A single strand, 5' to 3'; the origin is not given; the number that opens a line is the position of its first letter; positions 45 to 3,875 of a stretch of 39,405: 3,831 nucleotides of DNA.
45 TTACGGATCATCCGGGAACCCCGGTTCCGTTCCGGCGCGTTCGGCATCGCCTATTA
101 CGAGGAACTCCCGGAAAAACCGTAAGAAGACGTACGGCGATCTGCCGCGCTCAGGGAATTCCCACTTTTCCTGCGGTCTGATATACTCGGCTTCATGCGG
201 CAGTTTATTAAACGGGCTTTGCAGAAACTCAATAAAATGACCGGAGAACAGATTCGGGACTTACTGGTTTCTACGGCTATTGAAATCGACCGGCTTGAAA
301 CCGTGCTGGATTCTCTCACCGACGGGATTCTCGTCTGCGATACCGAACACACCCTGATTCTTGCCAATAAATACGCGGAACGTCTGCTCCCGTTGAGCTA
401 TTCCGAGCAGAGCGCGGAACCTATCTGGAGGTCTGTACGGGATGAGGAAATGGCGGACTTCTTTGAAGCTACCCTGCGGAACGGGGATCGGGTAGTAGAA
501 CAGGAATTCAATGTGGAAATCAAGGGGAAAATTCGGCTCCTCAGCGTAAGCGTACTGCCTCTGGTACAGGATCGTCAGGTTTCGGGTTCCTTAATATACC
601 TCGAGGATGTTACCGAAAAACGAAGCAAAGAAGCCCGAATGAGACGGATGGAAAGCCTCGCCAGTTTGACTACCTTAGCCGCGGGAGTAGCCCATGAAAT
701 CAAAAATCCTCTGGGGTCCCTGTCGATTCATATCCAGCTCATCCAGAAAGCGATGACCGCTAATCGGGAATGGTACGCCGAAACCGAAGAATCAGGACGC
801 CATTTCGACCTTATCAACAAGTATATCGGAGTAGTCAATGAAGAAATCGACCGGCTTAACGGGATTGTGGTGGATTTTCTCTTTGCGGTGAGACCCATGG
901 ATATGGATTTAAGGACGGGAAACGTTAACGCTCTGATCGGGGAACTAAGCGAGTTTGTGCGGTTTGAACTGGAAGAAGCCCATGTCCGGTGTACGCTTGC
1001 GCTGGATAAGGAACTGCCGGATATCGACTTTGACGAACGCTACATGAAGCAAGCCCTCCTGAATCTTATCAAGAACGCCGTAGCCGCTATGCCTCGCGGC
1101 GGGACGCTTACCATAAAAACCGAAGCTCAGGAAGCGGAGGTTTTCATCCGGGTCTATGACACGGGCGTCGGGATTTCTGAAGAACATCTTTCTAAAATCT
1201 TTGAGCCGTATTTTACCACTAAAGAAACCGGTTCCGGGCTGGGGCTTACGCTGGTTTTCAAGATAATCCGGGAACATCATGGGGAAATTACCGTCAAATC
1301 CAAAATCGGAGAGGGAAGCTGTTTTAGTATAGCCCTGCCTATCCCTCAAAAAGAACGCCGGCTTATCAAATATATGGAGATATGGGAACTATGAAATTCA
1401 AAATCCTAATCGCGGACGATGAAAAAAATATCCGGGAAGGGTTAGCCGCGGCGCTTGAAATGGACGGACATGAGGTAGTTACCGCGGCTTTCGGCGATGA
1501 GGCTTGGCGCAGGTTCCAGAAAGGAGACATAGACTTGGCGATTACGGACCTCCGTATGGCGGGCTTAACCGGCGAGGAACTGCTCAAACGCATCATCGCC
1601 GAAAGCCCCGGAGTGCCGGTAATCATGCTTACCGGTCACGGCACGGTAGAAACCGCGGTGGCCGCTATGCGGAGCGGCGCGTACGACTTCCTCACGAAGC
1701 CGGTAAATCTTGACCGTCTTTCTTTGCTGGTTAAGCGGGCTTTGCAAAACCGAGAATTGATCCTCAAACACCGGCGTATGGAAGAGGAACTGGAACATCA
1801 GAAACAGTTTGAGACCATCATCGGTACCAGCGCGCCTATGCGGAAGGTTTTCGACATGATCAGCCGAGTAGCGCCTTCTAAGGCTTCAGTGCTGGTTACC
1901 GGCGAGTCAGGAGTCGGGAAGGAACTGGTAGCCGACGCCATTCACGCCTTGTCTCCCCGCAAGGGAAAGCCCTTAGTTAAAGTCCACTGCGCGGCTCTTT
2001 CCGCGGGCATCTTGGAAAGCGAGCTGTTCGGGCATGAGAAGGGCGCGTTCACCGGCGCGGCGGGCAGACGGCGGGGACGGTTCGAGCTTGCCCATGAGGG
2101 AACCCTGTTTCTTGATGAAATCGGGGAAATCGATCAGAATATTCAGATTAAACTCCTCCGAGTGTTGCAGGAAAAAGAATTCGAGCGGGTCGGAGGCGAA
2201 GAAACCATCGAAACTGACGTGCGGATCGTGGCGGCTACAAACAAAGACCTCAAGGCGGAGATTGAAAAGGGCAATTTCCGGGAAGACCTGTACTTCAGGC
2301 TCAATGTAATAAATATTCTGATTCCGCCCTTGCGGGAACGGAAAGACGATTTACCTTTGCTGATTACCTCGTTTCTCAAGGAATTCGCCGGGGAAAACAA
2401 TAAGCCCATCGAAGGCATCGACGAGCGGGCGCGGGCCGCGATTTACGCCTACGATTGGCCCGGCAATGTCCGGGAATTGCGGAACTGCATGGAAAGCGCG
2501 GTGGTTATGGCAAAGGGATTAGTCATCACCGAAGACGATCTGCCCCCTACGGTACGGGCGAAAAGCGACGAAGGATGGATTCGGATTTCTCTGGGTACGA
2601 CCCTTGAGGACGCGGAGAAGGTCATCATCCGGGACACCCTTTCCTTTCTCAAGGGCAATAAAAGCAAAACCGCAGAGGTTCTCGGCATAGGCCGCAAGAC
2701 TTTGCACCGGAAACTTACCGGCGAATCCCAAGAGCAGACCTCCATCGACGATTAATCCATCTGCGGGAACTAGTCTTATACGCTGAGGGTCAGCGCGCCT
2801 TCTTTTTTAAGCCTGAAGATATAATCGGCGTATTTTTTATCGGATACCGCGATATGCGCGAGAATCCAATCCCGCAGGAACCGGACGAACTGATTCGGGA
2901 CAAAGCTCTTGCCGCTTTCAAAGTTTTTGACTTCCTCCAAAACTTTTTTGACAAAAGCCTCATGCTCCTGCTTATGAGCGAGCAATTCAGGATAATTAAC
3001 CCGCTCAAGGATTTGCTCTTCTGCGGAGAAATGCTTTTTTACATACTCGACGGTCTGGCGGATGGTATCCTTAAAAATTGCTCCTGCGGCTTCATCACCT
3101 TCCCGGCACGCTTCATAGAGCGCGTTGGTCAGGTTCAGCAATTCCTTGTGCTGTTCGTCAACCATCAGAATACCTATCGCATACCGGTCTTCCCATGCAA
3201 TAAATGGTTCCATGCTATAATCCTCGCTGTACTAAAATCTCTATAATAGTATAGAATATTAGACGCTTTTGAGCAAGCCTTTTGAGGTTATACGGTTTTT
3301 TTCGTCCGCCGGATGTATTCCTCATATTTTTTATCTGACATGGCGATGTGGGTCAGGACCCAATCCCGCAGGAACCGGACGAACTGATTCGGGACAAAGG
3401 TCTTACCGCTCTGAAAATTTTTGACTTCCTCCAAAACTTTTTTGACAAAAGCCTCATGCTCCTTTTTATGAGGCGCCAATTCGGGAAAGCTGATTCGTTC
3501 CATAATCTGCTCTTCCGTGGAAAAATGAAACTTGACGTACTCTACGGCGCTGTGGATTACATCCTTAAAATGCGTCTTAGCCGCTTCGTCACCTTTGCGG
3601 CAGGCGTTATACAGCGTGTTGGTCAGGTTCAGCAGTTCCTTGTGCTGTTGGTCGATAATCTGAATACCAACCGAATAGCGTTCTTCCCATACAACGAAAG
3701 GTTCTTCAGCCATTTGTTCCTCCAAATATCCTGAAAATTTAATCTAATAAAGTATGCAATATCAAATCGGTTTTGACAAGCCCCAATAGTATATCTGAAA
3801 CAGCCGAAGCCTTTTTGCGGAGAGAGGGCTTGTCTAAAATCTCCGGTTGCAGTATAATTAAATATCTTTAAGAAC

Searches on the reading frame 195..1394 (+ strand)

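Call 31: search_protein_families(library=pfam, proteins=[window:195-1394:+], max_evalue=0.00001)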
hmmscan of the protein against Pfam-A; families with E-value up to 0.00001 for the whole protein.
window:195-1394:+ (399 aa): 5 families
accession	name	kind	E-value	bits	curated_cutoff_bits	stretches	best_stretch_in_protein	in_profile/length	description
PF02518.31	HATPase_c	-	1.7e-25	90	26.4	1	280-384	2-110/111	Histidine kinase-, DNA gyrase B-, and HSP90-like ATPase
PF00512.31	HisKA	-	3.1e-08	34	26.9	1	158-230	2-59/66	His Kinase A (phospho-acceptor) domain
PF08448.16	PAS_4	-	2.2e-07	31.5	23.1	1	38-143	1-109/110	PAS fold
PF00989.32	PAS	-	5.5e-07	30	22.6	1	33-134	2-108/113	PAS fold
PF13426.13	PAS_9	-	8.7e-07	29.6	27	1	43-141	2-103/103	PAS domain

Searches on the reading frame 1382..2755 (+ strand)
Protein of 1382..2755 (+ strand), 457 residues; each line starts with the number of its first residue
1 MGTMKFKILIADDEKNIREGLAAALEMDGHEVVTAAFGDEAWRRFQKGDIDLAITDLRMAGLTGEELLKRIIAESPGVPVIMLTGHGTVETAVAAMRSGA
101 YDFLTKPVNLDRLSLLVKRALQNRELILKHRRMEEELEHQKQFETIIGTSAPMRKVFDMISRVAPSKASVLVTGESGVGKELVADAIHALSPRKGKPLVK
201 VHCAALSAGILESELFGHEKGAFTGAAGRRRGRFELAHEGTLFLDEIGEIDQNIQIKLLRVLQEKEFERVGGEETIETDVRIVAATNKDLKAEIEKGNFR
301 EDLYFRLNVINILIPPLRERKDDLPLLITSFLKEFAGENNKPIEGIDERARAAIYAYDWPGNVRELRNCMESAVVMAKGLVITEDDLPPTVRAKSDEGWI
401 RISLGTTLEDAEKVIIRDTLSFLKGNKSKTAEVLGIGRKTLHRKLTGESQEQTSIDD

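Call 31: search_protein_families(library=pfam, proteins=[window:1382-2755:+], max_evalue=0.00001)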
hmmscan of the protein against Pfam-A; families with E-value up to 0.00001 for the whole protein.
window:1382-2755:+ (457 aa): 7 families
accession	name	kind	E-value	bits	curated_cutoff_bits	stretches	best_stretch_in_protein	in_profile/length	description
PF00158.32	Sigma54_activat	-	7.7e-71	237.6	20.2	1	146-312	1-167/168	Sigma-54 interaction domain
PF00072.30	Response_reg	-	2e-28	99.2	30.2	1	8-115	1-108/111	Response regulator receiver domain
PF25601.1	AAA_lid_14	-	1.2e-27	95.9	27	1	318-397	1-80/87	AAA+ ATPase lid domain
PF14532.12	Sigma54_activ_2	-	1.5e-20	74.3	25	1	147-317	1-138/138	Sigma-54 interaction domain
PF02954.25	HTH_8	-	4.3e-11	42.8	22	1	407-445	1-39/42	Bacterial regulatory protein, Fis family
PF07728.20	AAA_5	-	1.8e-07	31.7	22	1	170-288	2-123/139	AAA domain (dynein-related subfamily)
PF01078.27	Mg_chelatase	-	4.6e-07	29.9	20.3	0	225-288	93-158/207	Magnesium chelatase, subunit ChlI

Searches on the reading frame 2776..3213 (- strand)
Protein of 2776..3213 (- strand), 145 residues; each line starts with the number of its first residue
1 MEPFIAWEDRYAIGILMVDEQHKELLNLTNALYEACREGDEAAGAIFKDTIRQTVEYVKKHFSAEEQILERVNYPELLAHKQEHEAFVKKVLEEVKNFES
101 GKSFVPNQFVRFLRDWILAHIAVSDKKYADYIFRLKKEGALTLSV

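Call 3: search_protein_families(library=pfam, proteins=[window:2776-3213:-], max_evalue=0.01)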
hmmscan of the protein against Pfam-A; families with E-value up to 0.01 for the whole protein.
window:2776-3213:- (145 aa): 1 family
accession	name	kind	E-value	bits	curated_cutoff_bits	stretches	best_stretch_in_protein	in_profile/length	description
PF01814.28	Hemerythrin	-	9e-17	62.2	25.3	1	17-130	5-125/127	Hemerythrin HHE cation binding domain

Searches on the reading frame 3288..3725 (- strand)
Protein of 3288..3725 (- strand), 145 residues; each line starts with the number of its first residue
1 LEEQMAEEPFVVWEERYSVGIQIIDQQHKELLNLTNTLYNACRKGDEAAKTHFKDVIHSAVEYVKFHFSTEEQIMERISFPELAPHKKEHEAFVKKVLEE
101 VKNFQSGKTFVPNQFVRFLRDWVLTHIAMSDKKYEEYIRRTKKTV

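Call 3: search_protein_families(library=pfam, proteins=[window:3288-3725:-], max_evalue=0.01)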
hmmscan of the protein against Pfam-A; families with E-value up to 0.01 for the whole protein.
window:3288-3725:- (145 aa): 1 family
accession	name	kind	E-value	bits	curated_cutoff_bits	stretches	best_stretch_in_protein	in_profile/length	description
PF01814.28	Hemerythrin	-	3.1e-17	63.7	25.3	1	20-135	2-124/127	Hemerythrin HHE cation binding domain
